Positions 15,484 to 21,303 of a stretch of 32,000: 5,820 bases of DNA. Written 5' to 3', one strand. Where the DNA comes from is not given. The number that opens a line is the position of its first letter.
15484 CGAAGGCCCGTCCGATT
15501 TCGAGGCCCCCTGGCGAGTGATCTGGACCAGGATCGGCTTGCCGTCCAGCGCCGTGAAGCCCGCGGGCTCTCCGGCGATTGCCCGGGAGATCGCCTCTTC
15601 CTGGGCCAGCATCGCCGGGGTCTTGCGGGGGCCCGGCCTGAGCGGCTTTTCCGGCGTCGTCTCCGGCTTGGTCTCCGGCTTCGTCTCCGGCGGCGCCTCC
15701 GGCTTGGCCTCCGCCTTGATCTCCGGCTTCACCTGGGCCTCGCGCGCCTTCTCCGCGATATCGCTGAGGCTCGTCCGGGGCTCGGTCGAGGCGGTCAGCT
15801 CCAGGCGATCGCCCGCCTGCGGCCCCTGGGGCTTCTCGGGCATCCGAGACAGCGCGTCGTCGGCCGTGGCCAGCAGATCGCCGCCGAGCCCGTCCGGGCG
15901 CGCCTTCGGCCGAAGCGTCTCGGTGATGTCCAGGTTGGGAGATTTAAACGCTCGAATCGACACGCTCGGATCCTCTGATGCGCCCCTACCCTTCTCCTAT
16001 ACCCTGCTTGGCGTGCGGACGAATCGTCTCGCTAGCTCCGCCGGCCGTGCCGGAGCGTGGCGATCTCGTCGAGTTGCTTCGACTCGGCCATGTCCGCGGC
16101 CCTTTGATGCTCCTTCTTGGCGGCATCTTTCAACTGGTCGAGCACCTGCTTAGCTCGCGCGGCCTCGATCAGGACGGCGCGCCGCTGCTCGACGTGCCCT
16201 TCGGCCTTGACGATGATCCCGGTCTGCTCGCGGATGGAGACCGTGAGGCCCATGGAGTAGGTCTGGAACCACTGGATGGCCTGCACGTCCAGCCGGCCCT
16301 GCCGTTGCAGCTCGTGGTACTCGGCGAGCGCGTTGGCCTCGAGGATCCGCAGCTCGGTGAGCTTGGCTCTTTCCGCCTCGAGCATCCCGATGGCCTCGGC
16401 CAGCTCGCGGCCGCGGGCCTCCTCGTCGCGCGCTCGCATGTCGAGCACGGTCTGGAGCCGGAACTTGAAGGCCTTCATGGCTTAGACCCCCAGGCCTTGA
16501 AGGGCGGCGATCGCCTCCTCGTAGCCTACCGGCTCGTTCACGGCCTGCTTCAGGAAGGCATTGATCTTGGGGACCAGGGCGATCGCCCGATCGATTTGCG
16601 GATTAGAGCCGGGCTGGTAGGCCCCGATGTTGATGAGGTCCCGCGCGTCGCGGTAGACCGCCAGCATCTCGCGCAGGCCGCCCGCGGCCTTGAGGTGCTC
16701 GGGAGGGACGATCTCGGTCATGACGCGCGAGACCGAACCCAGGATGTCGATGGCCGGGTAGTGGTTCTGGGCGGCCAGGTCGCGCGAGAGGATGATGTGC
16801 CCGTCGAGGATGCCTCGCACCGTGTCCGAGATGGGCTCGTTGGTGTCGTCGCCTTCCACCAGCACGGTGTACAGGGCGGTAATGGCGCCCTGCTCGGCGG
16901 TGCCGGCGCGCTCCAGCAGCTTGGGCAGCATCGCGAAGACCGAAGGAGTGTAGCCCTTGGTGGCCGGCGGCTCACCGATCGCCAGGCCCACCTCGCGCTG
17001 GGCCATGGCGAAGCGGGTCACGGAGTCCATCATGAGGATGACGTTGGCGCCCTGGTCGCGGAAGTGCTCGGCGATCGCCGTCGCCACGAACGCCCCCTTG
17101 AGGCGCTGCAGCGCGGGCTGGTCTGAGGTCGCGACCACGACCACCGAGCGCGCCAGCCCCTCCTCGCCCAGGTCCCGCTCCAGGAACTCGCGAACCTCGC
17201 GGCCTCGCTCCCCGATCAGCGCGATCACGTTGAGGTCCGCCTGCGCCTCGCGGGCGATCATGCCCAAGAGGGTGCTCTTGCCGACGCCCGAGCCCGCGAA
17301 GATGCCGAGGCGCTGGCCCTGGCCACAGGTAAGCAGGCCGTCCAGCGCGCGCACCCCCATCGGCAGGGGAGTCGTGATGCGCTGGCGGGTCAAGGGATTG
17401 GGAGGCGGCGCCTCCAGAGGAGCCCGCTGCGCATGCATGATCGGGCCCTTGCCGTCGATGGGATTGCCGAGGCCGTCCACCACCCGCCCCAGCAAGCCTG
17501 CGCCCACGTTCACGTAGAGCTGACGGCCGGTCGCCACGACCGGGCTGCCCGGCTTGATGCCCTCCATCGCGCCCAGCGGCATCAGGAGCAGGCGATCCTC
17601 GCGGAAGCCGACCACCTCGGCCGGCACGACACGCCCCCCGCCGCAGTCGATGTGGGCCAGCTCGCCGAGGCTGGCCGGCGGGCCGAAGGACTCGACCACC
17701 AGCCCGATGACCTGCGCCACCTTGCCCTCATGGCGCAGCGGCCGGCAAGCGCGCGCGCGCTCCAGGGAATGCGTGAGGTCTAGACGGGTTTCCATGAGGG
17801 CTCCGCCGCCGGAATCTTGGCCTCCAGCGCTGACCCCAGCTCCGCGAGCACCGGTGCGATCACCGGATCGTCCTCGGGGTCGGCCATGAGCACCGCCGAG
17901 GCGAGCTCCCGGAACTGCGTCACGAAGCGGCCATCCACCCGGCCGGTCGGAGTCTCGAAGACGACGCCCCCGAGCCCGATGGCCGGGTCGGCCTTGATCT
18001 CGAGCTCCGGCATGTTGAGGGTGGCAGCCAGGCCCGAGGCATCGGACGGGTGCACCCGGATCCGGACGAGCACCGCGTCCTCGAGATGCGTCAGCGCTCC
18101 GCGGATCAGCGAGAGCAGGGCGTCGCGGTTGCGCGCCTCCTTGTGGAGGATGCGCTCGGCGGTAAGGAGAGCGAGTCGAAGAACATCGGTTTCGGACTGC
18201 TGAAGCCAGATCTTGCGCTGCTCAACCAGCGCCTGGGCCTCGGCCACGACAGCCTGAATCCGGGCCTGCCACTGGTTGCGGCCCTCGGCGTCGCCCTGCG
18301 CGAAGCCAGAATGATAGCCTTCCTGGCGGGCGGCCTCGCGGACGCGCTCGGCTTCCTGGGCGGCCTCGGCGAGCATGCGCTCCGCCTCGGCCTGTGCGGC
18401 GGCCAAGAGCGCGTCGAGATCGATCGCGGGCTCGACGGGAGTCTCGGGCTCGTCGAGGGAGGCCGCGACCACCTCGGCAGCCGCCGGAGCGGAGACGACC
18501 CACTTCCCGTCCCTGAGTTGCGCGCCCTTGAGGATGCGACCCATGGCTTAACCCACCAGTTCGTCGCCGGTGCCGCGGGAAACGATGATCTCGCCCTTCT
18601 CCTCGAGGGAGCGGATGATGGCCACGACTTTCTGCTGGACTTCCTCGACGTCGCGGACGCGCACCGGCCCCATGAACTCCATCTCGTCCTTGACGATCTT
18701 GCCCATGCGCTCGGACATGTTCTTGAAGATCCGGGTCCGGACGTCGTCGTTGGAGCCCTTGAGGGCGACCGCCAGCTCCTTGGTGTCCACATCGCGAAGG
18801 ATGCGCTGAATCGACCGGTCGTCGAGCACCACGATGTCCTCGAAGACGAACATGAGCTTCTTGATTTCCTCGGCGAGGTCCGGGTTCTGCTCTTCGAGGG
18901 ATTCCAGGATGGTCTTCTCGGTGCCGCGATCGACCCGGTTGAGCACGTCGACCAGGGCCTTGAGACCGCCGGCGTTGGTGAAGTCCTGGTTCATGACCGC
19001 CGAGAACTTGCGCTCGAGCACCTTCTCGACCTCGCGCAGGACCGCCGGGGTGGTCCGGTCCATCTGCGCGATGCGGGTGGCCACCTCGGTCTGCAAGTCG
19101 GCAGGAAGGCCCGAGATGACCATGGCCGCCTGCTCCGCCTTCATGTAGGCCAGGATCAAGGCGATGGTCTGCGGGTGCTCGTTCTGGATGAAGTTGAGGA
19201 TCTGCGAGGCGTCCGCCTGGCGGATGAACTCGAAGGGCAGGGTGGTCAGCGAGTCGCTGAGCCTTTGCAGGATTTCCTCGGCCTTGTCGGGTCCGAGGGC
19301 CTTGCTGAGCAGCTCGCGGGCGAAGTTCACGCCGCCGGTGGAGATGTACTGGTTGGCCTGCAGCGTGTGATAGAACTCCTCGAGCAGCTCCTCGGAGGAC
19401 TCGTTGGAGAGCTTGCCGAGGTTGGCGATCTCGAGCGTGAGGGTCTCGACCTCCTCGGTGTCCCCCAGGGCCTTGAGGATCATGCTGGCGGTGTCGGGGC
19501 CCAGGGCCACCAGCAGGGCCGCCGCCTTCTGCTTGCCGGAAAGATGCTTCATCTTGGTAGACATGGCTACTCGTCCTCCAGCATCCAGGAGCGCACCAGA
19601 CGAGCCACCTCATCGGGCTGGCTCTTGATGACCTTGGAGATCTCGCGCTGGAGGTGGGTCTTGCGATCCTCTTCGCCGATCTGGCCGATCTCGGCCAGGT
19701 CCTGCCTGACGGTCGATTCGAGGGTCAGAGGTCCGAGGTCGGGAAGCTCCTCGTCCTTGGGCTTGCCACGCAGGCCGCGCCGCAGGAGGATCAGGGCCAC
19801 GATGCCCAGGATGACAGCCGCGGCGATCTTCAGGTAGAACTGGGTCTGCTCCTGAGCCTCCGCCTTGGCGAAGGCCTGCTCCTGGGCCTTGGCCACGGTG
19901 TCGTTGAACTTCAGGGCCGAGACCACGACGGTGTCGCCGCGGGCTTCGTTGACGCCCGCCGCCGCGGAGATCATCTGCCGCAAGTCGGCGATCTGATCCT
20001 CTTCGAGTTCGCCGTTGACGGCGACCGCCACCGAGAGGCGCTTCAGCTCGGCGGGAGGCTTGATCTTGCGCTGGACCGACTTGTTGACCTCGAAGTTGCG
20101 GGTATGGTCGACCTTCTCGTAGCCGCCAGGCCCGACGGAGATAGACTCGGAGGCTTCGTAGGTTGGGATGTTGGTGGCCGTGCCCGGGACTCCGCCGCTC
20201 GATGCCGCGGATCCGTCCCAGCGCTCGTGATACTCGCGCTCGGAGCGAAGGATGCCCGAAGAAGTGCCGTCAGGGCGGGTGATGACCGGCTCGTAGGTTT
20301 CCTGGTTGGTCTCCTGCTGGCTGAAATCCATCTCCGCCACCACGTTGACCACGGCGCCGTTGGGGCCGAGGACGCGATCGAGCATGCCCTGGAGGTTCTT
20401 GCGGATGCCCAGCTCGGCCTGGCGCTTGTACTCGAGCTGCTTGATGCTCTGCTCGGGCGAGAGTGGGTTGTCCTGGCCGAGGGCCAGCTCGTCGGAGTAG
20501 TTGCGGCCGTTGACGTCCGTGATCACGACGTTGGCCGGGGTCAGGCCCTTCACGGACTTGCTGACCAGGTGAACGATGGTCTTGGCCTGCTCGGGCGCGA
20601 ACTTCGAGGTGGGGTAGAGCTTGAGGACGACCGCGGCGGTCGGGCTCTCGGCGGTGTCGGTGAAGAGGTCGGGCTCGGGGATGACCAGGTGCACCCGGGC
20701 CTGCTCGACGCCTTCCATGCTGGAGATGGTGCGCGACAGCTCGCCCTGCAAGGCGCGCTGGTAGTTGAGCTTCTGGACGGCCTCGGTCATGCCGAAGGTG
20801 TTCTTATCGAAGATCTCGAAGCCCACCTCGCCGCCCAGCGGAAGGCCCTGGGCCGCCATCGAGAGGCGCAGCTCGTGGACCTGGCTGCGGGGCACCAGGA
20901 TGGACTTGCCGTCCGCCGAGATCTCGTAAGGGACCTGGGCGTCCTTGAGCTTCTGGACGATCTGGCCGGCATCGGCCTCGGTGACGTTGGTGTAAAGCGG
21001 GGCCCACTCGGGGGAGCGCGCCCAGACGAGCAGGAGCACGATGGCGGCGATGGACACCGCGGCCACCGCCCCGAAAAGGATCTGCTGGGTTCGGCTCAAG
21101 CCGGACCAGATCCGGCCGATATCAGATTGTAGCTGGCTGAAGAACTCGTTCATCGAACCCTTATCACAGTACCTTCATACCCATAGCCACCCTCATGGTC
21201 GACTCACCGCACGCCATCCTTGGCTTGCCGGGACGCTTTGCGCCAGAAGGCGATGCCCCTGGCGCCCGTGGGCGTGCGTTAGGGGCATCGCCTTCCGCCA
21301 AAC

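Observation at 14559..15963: Leaderless LF/PPEP-1-like zinc metalloprotease plus small acidic partner inside the flagellar operon between fliJ and fliK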

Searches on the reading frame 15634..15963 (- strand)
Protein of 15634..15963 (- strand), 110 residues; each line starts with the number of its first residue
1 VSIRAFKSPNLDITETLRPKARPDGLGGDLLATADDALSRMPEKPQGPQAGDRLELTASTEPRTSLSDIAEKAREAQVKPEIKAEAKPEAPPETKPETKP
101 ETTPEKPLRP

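Call 67: search_protein_families(library=pfam, proteins=[window:15634-15963:-], max_evalue=10)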
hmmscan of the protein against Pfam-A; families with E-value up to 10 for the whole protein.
window:15634-15963:- (110 aa): 1 family
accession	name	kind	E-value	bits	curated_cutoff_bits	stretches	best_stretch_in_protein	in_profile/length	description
PF05887.16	Trypan_PARP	-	0.087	13.2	100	1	57-106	54-103/134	Procyclic acidic repetitive protein (PARP)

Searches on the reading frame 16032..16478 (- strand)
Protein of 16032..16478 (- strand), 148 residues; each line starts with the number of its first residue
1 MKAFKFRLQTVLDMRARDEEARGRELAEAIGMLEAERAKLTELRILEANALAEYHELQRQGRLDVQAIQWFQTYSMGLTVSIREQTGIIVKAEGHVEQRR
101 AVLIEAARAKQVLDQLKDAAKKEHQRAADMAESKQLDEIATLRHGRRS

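Call 3: search_protein_families(library=pfam, proteins=[window:16032-16478:-], max_evalue=1)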
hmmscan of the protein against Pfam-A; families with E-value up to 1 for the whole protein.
window:16032-16478:- (148 aa): 2 families
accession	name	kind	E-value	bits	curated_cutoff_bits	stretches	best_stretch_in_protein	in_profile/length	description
PF02050.21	FliJ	-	4.1e-13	50.1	28.4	1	23-143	4-122/123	Flagellar FliJ protein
PF16789.10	YscO-like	-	5.7e-05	23.6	27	2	82-144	93-155/161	YscO-like protein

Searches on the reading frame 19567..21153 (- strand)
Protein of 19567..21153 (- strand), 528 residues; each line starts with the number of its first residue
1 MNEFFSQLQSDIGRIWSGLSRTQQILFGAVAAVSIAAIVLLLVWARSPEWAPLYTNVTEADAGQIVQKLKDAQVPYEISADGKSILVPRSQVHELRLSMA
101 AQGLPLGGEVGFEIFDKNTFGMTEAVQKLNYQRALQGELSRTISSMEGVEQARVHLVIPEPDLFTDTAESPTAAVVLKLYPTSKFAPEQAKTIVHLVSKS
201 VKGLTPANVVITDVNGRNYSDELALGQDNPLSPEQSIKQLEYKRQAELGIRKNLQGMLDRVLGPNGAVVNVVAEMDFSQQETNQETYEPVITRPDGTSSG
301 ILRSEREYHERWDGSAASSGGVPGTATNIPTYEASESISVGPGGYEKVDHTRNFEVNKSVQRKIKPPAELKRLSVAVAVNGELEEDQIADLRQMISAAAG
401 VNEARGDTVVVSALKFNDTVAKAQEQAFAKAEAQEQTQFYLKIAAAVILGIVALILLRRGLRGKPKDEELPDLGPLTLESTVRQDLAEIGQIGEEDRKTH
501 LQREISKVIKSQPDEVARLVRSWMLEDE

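Call 36: search_protein_families(library=pfam, proteins=[window:19567-21153:-], max_evalue=0.00001)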
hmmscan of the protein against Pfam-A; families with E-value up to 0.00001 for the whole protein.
window:19567-21153:- (528 aa): 2 families
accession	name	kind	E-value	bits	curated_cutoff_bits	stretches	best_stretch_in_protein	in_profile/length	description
PF01514.23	YscJ_FliF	-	6.6e-66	222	24.4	1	46-219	2-177/179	Secretory protein of YscJ/FliF family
PF08345.17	YscJ_FliF_C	-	4.1e-38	131.6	23.8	1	258-416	1-147/147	Flagellar M-ring protein C-terminal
